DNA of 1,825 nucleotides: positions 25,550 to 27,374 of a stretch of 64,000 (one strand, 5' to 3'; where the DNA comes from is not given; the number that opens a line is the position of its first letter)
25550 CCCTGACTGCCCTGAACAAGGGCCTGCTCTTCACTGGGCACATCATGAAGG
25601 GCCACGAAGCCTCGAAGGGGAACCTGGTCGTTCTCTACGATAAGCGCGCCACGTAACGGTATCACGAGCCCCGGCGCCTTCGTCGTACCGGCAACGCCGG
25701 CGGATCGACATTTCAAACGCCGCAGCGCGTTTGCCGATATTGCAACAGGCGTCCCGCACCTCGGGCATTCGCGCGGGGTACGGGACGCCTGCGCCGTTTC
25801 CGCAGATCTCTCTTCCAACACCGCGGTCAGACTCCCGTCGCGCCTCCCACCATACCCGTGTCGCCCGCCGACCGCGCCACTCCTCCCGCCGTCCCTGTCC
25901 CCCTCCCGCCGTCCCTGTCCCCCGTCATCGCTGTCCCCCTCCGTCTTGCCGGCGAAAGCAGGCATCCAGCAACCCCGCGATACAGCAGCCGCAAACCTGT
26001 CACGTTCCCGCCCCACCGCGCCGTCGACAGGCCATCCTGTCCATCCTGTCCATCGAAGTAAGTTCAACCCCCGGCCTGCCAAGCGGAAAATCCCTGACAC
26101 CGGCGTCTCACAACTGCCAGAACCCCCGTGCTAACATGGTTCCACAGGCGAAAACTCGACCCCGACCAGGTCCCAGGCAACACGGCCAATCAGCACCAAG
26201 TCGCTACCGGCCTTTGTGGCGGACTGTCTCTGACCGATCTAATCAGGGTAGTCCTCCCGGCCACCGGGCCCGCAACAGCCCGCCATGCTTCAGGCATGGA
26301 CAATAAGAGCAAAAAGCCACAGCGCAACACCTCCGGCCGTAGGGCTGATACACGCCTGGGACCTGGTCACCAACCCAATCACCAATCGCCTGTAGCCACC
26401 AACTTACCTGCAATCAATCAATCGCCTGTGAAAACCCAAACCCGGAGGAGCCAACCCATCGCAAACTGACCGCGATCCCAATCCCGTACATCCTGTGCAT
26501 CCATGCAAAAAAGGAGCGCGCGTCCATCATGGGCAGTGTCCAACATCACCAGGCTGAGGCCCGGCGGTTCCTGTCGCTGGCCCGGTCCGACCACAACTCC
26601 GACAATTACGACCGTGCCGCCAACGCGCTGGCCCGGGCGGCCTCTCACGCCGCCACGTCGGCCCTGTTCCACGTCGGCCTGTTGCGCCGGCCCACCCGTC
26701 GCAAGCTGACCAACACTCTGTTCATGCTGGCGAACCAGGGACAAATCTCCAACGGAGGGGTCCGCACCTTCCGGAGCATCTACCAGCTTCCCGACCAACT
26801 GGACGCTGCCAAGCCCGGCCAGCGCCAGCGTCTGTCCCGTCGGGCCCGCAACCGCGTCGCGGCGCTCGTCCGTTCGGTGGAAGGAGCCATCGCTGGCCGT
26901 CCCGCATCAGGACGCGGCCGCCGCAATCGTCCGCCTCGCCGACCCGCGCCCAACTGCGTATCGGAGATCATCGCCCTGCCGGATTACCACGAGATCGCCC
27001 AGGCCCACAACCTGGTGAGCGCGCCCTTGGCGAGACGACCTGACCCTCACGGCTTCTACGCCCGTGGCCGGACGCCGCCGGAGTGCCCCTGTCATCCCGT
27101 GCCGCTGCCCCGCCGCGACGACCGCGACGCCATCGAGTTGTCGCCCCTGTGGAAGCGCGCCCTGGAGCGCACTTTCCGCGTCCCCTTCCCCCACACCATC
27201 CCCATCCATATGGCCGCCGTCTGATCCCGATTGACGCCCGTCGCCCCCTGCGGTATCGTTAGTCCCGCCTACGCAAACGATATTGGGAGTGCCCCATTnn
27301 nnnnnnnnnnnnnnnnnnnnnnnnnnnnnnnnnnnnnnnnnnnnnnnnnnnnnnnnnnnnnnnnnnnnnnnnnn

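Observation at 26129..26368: Unannotated highly structured ~205-nt RNA candidate with its own promoter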

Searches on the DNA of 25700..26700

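Call 4: search_rna_families(source=window, start=25700, end=26700, threshold=evalue, max_evalue=10, show_alignments=3)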
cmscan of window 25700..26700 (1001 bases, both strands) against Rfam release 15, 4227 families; matches with E-value up to 10: 1.
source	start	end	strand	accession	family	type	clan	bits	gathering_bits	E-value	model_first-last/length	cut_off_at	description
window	25745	25792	+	RF03390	mir-2450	Gene; miRNA;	-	15.4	59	9.5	1-73/73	no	mir-2450 microRNA precursor family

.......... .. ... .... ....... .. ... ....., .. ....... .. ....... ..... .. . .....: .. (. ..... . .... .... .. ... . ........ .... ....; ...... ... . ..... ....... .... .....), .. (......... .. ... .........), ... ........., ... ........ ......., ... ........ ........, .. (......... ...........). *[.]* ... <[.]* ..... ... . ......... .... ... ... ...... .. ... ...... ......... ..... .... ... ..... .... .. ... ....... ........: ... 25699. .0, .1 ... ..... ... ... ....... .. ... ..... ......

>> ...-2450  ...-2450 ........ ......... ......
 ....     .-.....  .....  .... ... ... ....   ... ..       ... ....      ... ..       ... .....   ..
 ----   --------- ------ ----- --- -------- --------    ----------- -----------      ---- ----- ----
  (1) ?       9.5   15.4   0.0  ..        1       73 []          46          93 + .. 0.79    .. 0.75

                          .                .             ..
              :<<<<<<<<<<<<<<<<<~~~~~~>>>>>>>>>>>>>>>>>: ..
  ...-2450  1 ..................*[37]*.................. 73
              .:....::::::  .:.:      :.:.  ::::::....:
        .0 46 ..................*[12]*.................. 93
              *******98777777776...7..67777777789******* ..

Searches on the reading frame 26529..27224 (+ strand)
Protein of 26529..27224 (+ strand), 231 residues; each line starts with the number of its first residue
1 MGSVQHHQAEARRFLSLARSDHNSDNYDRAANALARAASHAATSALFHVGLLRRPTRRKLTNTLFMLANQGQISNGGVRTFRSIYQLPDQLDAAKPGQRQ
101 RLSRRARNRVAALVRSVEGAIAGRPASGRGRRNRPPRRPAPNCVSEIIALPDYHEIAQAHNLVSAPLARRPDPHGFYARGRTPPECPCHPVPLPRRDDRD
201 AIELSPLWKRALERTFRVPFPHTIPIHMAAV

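Call 20: search_protein_families(library=pfam, proteins=[window:26529-27224:+], max_evalue=1)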
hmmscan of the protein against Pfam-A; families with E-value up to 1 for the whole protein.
window:26529-27224:+ (231 aa): 1 family
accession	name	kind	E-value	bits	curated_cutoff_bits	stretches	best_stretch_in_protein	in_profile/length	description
PF05168.19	HEPN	-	0.0096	16.5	22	1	9-62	6-58/117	HEPN domain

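Call 21: search_protein_families(library=ncbifam, proteins=[window:26529-27224:+], max_evalue=1)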
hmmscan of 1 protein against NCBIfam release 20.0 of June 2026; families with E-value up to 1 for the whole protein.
window:26529-27224:+ (231 aa): 0 families

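Call 34: find_homologous_proteins(query=window:26529-27224:+)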
Query window:26529-27224:+ (231 aa): 93 proteins with E <= 0.001 among 3125 candidates.
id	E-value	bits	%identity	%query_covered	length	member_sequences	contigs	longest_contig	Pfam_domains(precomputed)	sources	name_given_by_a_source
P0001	1.9e-147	507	100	100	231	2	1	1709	-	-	-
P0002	4.2e-126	437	87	100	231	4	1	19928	-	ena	-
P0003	1.4e-124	432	86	100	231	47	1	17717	-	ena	-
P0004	2.9e-108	379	85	89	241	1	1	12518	-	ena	-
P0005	1.0e-100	354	72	100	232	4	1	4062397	-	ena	-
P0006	5.3e-100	352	73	99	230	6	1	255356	-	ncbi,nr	ncbi:MAG: hypothetical protein OXU28_15025 [Chloroflexota bacterium]|nr:hypothetical protein [Chloro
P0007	5.6e-100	352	72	99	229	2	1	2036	-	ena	-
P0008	1.2e-99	351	73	98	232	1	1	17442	-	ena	-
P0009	6.4e-99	348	72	99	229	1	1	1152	-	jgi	-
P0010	8.8e-99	348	71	99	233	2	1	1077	-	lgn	-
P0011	9.8e-99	348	71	98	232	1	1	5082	-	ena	-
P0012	8.2e-97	341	71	100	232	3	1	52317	-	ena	-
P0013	9.4e-96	338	70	98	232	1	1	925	-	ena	-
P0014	1.1e-95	338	70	98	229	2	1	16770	-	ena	-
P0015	1.9e-95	337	70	99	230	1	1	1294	-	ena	-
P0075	5.0e-56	208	50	98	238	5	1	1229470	-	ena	-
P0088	6.8e-27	113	35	100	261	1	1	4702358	-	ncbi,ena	-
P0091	1.6e-22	99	34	100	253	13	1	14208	-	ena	-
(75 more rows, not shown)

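Call 35: find_encoding_contigs(protein=P0088, flank=2500, max_places=2)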
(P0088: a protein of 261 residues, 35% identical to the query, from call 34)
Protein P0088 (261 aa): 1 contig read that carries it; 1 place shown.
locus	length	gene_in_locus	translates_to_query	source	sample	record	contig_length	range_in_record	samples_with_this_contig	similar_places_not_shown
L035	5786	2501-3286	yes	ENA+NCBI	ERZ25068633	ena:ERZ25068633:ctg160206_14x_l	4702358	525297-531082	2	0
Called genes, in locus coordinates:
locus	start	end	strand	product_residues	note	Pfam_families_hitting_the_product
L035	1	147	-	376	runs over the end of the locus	PF00296:Bac_luciferase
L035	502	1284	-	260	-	PF00106:adh_short, PF08659:KR, PF13561:adh_short_C2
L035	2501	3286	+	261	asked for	-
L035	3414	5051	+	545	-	PF00743:FMO-like, PF07992:Pyr_redox_2 (faint), PF13450:NAD_binding_8, PF13738:Pyr_redox_3, PF13434:Lys_Orn_oxgnase (weak)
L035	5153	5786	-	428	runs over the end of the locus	PF07690:MFS_1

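Call 36: find_encoding_contigs(protein=P0075, flank=2500, max_places=2)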
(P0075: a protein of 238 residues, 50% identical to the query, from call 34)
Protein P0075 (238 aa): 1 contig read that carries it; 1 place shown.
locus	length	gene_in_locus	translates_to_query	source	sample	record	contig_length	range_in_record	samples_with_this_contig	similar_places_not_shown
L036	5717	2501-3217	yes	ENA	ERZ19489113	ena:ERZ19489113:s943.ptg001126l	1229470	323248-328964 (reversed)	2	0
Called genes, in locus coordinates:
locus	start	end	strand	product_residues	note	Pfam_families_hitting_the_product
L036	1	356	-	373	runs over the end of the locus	PF02771:Acyl-CoA_dh_N, PF02770:Acyl-CoA_dh_M (weak), PF00441:Acyl-CoA_dh_1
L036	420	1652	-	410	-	PF02771:Acyl-CoA_dh_N, PF02770:Acyl-CoA_dh_M, PF00441:Acyl-CoA_dh_1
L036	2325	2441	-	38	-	-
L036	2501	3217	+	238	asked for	-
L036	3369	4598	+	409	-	-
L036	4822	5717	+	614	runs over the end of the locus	PF01039:Carboxyl_trans, PF03255:ACCA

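Call 37: find_encoding_contigs(protein=P0091, flank=2500, max_places=2)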
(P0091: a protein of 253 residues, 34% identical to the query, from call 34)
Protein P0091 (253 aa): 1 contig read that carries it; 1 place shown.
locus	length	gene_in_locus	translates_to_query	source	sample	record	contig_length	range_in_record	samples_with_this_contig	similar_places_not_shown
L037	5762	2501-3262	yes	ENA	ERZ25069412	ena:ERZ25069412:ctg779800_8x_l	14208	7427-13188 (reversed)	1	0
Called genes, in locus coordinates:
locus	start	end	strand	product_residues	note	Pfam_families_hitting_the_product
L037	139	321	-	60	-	-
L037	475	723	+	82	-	-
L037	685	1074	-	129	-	-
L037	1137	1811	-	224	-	PF14114:DUF4286 (faint)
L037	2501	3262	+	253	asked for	-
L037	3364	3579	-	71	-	-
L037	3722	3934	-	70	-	-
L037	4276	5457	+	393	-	PF02803:Thiolase_C (faint), PF22691:Thiolase_C_1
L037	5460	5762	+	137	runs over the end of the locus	PF12172:zf-ChsH2, PF01796:OB_ChsH2_C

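Call 49: predict_structure(alignment_id=A4)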
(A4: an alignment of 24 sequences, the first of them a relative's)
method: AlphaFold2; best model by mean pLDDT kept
length: 231 residues; sequences in the alignment: 24
mean_pLDDT: 89.9   pTM: 0.57
mean pLDDT of the five models: 89.9, 89.0, 89.0, 87.1, 86.4
residues with pLDDT >= 90: 176; 70-90: 30; 50-70: 20; < 50: 5
segments of 3 or more residues with pLDDT < 50: 130-133
pLDDT, mean of each block of 10 residues (from residue 1): 93 98 98 98 96 88 95 94 98 97 98 96 73 65 93 94 92 91 83 62 94 93 84 48
secondary structure, 60 per line:
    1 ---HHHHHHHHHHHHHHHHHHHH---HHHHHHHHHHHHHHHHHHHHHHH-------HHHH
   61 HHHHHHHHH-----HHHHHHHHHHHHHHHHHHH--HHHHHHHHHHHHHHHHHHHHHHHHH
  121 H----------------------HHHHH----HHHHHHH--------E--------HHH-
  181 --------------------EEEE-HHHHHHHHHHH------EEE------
elements in order: H4-23 H27-49 H57-69 H75-93 H96-121 H144-148 H153-159 E201-204 H206-216 E223-225

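Call 52: fold_search(model_id=the predicted structure, library=pdb)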
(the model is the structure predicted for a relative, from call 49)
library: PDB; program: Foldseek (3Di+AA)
matches with E <= 10: 334; with E <= 0.001: 0
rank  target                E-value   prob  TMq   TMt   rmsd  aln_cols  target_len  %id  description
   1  2hsb                  2.1e-03  1.00  0.46  0.81   2.7       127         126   15  Crystal structure of a hepn domain containing protein (af_0298) from archaeoglobus fulgidus at 1.95 A resolution (released 2006-08-15)
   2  1wol                  1.5e-02  1.00  0.39  0.70   4.1       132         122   17  Crystal Structure of ST0689, an archaeal HEPN homologue (released 2005-11-22)
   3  3o10_C                1.8e-02  1.00  0.42  0.67   4.2       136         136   16  Crystal structure of the HEPN domain from human sacsin (released 2011-03-30)
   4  1o3u                  2.5e-02  1.00  0.43  0.78   3.3       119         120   18  Crystal structure of an hepn domain protein (tm0613) from thermotoga maritima at 1.75 A resolution (released 2003-04-22)
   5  2q00_A                4.3e-02  1.00  0.36  0.63   3.5       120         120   16  Crystal structure of the P95883_SULSO protein from Sulfolobus solfataricus. NESG target SsR10. (released 2007-05-29)
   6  3o10_A                4.5e-02  1.00  0.42  0.66   4.5       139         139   16  Crystal structure of the HEPN domain from human sacsin (released 2011-03-30)
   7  9min_I                8.4e-02  1.00  0.35  0.58   4.2       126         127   11  Structure of a designed minibinder to NYESO1-A*02:01 (released 2025-08-06)
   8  9min_D                8.8e-02  1.00  0.35  0.59   4.3       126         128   10  Structure of a designed minibinder to NYESO1-A*02:01 (released 2025-08-06)
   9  1ufb_A                1.2e-01  1.00  0.40  0.68   4.2       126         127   17  Crystal structure of TT1696 from Thermus thermophilus HB8 (released 2003-11-28)
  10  1ylm_A                1.4e-01  0.91  0.28  0.38   6.5       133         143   11  Structure of Cytosolic Protein of Unknown Function YutE from Bacillus subtilis (released 2005-03-01)
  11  3c18_A                1.7e-01  1.00  0.34  0.28   4.5       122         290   19  Crystal structure of nucleotidyltransferase-like protein (ZP_00538802.1) from Exiguobacterium sibiricum 255-15 at 1.90 (released 2008-02-12)
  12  2q00_B                1.8e-01  1.00  0.38  0.66   3.7       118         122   14  Crystal structure of the P95883_SULSO protein from Sulfolobus solfataricus. NESG target SsR10. (released 2007-05-29)
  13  7ae6_A                1.9e-01  1.00  0.37  0.54   4.8       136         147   11  Crystal structure of di-AMPylated HEPN(R102A) toxin (released 2020-12-30)
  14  7ae8_D                2.3e-01  0.99  0.37  0.53   4.5       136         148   12  Crystal structure of HEPN(R102A) toxin (released 2020-12-30)
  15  7ae8_B                2.3e-01  0.99  0.37  0.52   5.1       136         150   12  Crystal structure of HEPN(R102A) toxin (released 2020-12-30)
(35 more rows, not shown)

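Call 69: find_related_loci(query=A6, collection=genome_contigs, flank=1500)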
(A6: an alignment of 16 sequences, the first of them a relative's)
Query A6 (231 aa) in genome_contigs; peptide patterns used: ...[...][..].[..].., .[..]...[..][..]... (x = any residue, [..] = any of these).
394 stretches matched a pattern; 72 encode a relative of the query (tblastn E <= 1e-3); 72 distinct loci.
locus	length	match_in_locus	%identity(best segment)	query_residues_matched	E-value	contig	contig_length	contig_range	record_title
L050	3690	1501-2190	87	1-230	3e-121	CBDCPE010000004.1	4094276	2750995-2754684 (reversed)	MAG: Dehalococcoidia bacterium isolate 75f9bfcb-4f1d-406c-99af-325e5c0bd216 genome assembly, contig: contig_4, whole gen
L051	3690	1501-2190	86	1-230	9e-119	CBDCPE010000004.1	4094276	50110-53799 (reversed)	MAG: Dehalococcoidia bacterium isolate 75f9bfcb-4f1d-406c-99af-325e5c0bd216 genome assembly, contig: contig_4, whole gen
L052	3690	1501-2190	88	1-230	2e-112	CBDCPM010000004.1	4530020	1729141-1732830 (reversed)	MAG: Dehalococcoidia bacterium isolate e106aa75-8e7b-471b-8364-be862cd00600 genome assembly, contig: contig_4, whole gen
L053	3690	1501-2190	87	1-230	2e-112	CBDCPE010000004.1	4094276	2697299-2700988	MAG: Dehalococcoidia bacterium isolate 75f9bfcb-4f1d-406c-99af-325e5c0bd216 genome assembly, contig: contig_4, whole gen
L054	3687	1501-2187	87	1-229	2e-111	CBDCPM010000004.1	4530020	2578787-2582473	MAG: Dehalococcoidia bacterium isolate e106aa75-8e7b-471b-8364-be862cd00600 genome assembly, contig: contig_4, whole gen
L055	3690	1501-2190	86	1-230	1e-109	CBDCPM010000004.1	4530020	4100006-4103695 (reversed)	MAG: Dehalococcoidia bacterium isolate e106aa75-8e7b-471b-8364-be862cd00600 genome assembly, contig: contig_4, whole gen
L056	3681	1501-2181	85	1-227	4e-107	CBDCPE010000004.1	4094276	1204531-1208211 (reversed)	MAG: Dehalococcoidia bacterium isolate 75f9bfcb-4f1d-406c-99af-325e5c0bd216 genome assembly, contig: contig_4, whole gen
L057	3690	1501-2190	73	1-229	5e-87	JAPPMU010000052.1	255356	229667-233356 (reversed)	MAG: Chloroflexota bacterium isolate RHO3_bin_54 NODE_66_length_255356_cov_16.478643, whole genome shotgun sequence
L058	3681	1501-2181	71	1-226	1e-86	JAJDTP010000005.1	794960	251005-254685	MAG: Dehalococcoidia bacterium isolate jk18x1bzbins.29 k141_1205784, whole genome shotgun sequence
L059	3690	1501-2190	72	1-229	9e-86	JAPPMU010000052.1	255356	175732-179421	MAG: Chloroflexota bacterium isolate RHO3_bin_54 NODE_66_length_255356_cov_16.478643, whole genome shotgun sequence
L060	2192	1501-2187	69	1-228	9e-87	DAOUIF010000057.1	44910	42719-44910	MAG TPA_asm: Dehalococcoidia bacterium isolate S24_152 69990, whole genome shotgun sequence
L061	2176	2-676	70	7-230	7e-84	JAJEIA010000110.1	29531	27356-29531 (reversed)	MAG: Dehalococcoidia bacterium isolate p16x63bins.3 k141_963002, whole genome shotgun sequence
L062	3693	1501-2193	67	1-230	3e-83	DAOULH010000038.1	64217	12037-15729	MAG TPA_asm: Dehalococcoidia bacterium isolate S8_392 189115, whole genome shotgun sequence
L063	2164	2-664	68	7-226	2e-83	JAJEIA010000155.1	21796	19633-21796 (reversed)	MAG: Dehalococcoidia bacterium isolate p16x63bins.3 k141_750392, whole genome shotgun sequence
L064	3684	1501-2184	68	1-227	5e-82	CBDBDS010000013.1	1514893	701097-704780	MAG: Dehalococcoidia bacterium isolate f8bda5a5-7022-4204-9cdc-196a94cbeb23 genome assembly, contig: contig_13, whole ge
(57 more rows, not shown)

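Call 78: search_protein_families(library=padloc, proteins=[window:26529-27224:+, P0088, P0075], max_evalue=1)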
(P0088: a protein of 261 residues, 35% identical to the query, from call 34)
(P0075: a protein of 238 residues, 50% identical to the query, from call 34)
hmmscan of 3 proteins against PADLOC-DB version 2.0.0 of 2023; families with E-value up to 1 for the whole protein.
window:26529-27224:+ (231 aa): 0 families

P0088 (261 aa): 0 families

P0075 (238 aa): 0 families

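Call 79: search_solved_structures(query=A4, max_evalue=1)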
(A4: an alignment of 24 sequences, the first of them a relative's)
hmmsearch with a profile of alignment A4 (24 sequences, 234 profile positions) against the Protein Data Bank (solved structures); distinct sequences matched with E-value up to 1: 4.
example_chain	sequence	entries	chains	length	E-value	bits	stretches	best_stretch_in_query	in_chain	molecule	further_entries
8qhx_D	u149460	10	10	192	0.35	13.5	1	9-114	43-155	Membrane-associated protein Vipp1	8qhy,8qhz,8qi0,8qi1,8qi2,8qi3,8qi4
7o3w_D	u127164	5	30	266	0.4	13.3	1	9-114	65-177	Protein sll0617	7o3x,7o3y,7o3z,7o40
8qfv_0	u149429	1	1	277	0.42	13.2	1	9-114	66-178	Protein sll0617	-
8qhv_0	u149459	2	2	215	0.45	13.1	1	9-114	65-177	Membrane-associated protein Vipp1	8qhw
